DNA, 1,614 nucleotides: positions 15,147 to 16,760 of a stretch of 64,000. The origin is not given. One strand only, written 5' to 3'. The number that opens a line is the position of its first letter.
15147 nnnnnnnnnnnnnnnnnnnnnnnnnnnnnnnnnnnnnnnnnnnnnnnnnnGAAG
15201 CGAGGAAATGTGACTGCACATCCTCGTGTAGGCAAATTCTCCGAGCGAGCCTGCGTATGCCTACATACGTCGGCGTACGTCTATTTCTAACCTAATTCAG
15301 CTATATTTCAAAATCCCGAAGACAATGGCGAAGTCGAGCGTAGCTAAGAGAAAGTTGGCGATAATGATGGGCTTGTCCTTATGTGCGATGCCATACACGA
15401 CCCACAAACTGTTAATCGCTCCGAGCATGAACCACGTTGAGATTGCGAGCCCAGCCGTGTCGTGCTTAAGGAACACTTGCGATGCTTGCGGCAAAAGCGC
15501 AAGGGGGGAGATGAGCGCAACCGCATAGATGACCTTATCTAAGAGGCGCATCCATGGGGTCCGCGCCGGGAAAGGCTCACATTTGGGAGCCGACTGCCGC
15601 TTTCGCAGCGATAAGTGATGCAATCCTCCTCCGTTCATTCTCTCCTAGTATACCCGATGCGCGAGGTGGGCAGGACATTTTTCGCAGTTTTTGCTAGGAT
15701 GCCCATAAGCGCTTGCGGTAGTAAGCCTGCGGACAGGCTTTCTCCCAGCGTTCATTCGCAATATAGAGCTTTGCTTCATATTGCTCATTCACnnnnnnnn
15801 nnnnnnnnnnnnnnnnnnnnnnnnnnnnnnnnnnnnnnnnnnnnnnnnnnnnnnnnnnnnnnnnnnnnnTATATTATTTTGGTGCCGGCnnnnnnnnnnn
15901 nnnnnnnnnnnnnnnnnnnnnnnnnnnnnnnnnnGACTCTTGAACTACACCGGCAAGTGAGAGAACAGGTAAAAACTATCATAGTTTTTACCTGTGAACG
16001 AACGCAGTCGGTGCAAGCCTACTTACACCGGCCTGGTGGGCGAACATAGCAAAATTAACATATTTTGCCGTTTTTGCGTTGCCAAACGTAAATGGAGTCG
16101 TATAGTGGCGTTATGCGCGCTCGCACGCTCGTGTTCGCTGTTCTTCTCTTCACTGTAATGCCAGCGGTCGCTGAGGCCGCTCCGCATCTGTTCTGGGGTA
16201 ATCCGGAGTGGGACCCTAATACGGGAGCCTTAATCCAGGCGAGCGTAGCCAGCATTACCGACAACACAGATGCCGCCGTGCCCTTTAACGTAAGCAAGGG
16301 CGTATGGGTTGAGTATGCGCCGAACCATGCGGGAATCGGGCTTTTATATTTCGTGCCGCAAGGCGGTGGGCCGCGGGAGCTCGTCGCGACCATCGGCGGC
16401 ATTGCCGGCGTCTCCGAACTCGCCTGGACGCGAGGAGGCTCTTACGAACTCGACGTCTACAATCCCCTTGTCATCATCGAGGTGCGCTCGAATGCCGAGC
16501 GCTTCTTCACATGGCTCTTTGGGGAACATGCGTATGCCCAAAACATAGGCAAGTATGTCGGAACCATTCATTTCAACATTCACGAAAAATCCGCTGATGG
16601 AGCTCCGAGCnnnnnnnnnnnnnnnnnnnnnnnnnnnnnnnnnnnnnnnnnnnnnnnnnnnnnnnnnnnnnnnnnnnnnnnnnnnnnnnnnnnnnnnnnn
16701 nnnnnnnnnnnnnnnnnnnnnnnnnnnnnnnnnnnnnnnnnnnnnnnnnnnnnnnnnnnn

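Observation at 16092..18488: Secreted LCAT-family lipase/acyltransferase with Lys-rich coiled-coil tail, at the edge of the tRNA cluster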

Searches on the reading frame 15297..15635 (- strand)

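Call 13: search_protein_families(library=pfam, proteins=[window:15297-15635:-], max_evalue=0.001)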
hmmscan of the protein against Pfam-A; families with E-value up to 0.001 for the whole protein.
window:15297-15635:- (112 aa): 1 family
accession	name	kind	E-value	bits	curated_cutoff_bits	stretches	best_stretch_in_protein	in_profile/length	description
PF03083.21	MtN3_slv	-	6.8e-06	26.5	23.7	1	46-111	17-82/87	Sugar efflux transporter for intercellular exchange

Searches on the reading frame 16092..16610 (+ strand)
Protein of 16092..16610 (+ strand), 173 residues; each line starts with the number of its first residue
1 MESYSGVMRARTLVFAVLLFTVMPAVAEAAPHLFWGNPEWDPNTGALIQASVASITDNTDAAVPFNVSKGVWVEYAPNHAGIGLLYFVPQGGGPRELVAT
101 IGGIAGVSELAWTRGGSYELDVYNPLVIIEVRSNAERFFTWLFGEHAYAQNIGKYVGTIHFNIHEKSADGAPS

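Call 26: search_protein_families(library=pfam, proteins=[window:16092-16610:+], max_evalue=10)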
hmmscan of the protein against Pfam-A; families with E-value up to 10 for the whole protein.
window:16092-16610:+ (173 aa): 0 families
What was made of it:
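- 16179..16589 (+): N-terminal beta-rich domain (residues 30-166). This position is the variable module of the family. No Pfam hit (call 26).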

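Call 76: find_homologous_proteins(query=window:16176-16601:+, max_evalue=0.001)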
Query window:16176-16601:+: 8 candidates shared short words with the query, none scored E <= 0.001.
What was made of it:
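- Tried and rejected: I read this as a limit of the word index (call 76).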
